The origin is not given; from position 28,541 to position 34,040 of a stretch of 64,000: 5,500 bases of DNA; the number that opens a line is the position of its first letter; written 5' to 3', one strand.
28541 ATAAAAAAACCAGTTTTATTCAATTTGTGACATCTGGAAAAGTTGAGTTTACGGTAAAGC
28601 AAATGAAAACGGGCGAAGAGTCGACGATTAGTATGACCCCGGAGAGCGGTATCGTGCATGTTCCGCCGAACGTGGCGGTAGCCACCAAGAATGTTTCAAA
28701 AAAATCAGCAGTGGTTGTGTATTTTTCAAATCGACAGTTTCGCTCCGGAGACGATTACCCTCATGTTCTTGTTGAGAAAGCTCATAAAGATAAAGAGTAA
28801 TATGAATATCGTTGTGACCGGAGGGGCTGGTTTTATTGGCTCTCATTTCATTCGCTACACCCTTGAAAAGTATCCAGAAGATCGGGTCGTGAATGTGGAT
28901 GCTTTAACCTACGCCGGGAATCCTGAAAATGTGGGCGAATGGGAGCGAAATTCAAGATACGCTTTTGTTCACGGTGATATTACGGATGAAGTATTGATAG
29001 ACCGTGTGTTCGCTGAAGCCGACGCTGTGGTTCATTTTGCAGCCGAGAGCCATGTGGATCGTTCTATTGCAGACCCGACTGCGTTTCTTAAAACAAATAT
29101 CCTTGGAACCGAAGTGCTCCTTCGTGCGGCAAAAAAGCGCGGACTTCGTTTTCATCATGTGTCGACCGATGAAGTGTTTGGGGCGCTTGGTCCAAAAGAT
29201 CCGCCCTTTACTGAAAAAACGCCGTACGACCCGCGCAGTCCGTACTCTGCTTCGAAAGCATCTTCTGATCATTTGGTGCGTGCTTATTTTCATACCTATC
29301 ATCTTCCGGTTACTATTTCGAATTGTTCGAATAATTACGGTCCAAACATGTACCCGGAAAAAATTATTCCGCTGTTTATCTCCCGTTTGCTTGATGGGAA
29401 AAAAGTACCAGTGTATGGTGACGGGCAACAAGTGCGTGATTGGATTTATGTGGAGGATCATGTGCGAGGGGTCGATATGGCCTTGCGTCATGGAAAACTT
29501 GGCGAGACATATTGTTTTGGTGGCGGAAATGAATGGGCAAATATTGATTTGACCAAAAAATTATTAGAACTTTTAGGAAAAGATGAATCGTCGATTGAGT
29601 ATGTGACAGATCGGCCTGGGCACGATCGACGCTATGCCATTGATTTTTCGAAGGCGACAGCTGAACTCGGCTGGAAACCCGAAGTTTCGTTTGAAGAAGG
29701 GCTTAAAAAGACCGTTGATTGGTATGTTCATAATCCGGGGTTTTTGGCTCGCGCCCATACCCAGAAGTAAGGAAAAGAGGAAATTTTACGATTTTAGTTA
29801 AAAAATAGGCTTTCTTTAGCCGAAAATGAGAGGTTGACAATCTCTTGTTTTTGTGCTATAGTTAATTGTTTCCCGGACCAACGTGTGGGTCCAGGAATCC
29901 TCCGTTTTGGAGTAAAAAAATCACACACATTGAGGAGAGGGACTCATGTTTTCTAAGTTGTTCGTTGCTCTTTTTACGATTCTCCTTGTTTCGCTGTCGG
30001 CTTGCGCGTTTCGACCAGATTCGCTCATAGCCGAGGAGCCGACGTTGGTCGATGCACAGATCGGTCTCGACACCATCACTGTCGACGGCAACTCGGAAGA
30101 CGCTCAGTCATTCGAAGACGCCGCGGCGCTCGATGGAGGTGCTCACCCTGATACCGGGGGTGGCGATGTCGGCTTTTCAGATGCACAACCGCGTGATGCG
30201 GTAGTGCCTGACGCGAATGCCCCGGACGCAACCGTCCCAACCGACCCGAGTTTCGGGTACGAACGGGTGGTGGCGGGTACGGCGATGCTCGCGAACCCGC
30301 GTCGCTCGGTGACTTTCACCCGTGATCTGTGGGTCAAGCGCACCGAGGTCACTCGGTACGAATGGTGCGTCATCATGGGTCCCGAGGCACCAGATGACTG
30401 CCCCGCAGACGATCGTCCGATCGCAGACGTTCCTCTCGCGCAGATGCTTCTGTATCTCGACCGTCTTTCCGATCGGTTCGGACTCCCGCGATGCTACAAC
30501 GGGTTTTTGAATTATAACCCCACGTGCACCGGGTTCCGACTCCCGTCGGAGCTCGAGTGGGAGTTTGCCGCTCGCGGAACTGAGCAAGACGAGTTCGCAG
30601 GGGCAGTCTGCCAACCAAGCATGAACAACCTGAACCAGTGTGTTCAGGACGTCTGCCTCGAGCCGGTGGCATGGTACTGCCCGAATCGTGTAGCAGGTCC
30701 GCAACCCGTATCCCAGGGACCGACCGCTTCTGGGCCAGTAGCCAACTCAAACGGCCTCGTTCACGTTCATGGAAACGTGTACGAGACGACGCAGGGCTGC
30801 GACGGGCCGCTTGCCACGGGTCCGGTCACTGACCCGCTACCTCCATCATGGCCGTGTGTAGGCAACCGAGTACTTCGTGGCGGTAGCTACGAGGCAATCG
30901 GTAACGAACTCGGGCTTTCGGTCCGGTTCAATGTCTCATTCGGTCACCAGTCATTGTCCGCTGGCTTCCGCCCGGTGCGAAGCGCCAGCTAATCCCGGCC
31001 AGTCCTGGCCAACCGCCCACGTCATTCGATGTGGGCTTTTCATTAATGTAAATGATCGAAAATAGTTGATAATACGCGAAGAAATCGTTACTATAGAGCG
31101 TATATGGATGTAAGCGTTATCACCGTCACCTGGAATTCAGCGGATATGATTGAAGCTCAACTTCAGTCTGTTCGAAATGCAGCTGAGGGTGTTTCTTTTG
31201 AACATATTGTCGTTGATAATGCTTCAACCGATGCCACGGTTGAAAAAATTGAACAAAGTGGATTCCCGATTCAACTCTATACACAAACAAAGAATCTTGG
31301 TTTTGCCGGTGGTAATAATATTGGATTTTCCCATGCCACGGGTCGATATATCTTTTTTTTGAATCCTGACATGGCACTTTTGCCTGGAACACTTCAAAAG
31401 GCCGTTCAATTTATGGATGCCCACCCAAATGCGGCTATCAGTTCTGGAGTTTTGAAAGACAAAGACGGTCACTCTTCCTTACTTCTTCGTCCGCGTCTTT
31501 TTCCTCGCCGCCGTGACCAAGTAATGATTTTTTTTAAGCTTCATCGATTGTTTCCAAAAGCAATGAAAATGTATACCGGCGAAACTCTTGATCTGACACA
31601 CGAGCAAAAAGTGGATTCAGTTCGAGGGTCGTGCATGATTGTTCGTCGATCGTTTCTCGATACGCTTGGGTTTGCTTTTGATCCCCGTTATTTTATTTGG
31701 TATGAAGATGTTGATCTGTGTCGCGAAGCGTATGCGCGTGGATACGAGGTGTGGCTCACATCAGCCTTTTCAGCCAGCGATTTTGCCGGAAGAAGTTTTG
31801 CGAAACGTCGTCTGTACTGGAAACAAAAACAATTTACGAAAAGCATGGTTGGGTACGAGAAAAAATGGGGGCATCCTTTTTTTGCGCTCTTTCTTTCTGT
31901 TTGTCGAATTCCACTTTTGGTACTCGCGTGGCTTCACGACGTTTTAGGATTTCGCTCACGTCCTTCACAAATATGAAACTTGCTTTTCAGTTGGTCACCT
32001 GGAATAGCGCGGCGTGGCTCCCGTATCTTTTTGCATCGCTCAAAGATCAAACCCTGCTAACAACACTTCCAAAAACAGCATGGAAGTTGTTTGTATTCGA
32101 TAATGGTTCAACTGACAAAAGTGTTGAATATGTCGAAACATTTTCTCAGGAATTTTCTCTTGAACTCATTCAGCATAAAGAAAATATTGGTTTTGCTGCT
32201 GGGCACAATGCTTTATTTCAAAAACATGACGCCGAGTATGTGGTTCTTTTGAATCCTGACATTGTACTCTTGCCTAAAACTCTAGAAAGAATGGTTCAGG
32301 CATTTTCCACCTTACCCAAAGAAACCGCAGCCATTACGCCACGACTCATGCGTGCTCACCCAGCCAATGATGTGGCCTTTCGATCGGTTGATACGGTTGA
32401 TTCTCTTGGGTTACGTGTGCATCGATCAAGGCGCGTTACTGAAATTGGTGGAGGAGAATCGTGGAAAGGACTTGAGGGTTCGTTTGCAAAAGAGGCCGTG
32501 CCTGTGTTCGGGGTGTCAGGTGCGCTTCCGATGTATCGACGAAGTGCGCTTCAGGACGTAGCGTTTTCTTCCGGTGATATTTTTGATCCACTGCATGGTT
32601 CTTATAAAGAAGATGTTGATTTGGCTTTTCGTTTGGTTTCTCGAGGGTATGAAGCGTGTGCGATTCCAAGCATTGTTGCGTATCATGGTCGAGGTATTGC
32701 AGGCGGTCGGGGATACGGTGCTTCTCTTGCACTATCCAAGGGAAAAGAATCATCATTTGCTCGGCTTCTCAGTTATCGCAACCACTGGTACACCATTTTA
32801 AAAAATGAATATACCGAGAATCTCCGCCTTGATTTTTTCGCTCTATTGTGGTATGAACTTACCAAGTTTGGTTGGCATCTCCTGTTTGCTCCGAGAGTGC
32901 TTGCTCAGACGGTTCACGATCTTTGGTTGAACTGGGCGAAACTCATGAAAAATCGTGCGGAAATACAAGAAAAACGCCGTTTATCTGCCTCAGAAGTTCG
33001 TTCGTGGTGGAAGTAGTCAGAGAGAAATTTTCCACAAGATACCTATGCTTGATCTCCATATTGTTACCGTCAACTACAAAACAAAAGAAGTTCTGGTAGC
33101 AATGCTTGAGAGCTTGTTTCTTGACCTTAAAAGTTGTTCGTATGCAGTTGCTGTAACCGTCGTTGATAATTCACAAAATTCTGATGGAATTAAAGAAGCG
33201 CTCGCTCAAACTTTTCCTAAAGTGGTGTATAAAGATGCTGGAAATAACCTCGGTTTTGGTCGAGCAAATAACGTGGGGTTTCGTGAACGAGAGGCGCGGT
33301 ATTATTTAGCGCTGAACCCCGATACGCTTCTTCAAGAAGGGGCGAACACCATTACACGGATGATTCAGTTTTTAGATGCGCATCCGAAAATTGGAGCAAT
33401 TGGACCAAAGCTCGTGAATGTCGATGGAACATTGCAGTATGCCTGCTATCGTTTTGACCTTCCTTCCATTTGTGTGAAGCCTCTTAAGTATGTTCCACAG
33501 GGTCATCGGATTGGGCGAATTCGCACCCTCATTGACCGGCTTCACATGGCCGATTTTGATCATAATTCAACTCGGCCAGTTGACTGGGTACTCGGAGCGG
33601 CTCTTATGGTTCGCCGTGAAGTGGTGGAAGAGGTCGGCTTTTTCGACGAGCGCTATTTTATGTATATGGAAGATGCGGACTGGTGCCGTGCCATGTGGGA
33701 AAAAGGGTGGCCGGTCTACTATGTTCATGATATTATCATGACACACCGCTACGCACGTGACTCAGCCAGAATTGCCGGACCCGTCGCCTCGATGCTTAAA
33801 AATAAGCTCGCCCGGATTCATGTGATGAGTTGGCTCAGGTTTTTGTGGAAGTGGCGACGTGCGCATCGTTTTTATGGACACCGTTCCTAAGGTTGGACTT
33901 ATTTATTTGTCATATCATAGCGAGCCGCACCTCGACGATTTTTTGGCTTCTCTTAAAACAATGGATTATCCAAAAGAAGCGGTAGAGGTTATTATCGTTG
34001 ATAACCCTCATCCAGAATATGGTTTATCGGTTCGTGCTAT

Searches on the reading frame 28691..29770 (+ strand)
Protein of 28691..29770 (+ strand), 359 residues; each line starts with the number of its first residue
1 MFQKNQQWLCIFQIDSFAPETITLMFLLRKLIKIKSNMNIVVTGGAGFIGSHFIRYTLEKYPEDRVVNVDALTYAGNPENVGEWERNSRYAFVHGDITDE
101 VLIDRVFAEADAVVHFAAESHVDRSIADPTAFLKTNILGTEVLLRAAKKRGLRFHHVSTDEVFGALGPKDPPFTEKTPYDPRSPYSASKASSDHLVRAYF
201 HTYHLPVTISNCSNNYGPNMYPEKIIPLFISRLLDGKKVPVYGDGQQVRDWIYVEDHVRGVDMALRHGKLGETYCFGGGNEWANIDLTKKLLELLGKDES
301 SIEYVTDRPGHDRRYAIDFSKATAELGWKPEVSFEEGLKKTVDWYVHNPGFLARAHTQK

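Call 53: search_protein_families(library=pfam, proteins=[window:28691-29770:+], max_evalue=0.00001)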
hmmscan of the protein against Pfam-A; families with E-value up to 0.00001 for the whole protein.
window:28691-29770:+ (359 aa): 7 families
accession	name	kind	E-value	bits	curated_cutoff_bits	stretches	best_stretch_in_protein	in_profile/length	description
PF16363.11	GDP_Man_Dehyd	-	9.8e-89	298.5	27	1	42-341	2-332/332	GDP-mannose 4,6 dehydratase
PF01370.27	Epimerase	-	7.5e-68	228.9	20.9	1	40-274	1-237/240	NAD dependent epimerase/dehydratase family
PF02719.21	Polysacc_synt_2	-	1.1e-19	71.1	20.2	1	40-161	1-130/293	Polysaccharide biosynthesis protein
PF04321.23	RmlD_sub_bind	-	1.4e-17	64.2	27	1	38-204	1-144/287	RmlD substrate binding domain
PF01073.25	3Beta_HSD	-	2.3e-17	63.4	22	1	41-256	1-220/280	3-beta hydroxysteroid dehydrogenase/isomerase family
PF07993.18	NAD_binding_4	-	6.3e-15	55.5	20.1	1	42-214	1-206/258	Male sterility protein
PF13460.12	NAD_binding_10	-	2.4e-06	28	27.2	1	44-199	1-134/184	NAD(P)H-binding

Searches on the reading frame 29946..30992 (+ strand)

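Call 53: search_protein_families(library=pfam, proteins=[window:29946-30992:+], max_evalue=0.00001)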
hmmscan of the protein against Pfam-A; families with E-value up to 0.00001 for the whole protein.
window:29946-30992:+ (348 aa): 1 family
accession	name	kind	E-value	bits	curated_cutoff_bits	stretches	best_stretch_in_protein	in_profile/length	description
PF03781.23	FGE-sulfatase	-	1.4e-12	48.3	23.3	1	118-345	28-255/255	Sulfatase-modifying factor enzyme 1-like domain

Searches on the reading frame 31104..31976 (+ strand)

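Call 53: search_protein_families(library=pfam, proteins=[window:31104-31976:+], max_evalue=0.00001)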
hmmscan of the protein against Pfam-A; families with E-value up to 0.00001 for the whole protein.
window:31104-31976:+ (290 aa): 2 families
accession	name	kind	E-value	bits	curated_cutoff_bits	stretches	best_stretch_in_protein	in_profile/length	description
PF00535.33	Glycos_transf_2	-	1.3e-25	90.7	23.3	1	4-144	1-132/168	Glycosyl transferase family 2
PF13641.12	Glyco_tranf_2_3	-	7.2e-14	52.8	27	1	3-227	3-212/230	Glycosyltransferase like family 2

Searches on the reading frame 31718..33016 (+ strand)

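Call 53: search_protein_families(library=pfam, proteins=[window:31718-33016:+], max_evalue=0.00001)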
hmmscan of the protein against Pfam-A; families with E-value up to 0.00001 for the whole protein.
window:31718-33016:+ (432 aa): 2 families
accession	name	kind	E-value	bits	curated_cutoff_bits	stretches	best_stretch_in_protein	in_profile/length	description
PF00535.33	Glycos_transf_2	-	7.2e-17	62.3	23.3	1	93-204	5-111/168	Glycosyl transferase family 2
PF13641.12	Glyco_tranf_2_3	-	7.6e-08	33.1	27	1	122-322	31-210/230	Glycosyltransferase like family 2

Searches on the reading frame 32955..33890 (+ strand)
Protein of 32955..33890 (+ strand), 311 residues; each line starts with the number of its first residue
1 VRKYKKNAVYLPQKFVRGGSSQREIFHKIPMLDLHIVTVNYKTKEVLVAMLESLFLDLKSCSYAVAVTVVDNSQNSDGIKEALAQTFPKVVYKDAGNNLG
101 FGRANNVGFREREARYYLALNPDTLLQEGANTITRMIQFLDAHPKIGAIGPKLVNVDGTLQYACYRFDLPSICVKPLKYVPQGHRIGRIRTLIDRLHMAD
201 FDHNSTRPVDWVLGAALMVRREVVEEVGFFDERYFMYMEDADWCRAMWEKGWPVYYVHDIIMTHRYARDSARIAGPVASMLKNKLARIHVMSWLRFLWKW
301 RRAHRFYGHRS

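Call 53: search_protein_families(library=pfam, proteins=[window:32955-33890:+], max_evalue=0.00001)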
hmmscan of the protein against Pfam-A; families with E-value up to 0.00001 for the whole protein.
window:32955-33890:+ (311 aa): 3 families
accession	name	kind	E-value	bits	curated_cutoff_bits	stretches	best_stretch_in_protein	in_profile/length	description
PF13641.12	Glyco_tranf_2_3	-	4.7e-08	33.7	27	1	36-268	5-215/230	Glycosyltransferase like family 2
PF00535.33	Glycos_transf_2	-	4.8e-08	33.5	23.3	1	36-162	2-125/168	Glycosyl transferase family 2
PF13632.12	Glyco_trans_2_3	-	2e-07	31.5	27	1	184-266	42-124/198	Glycosyl transferase family group 2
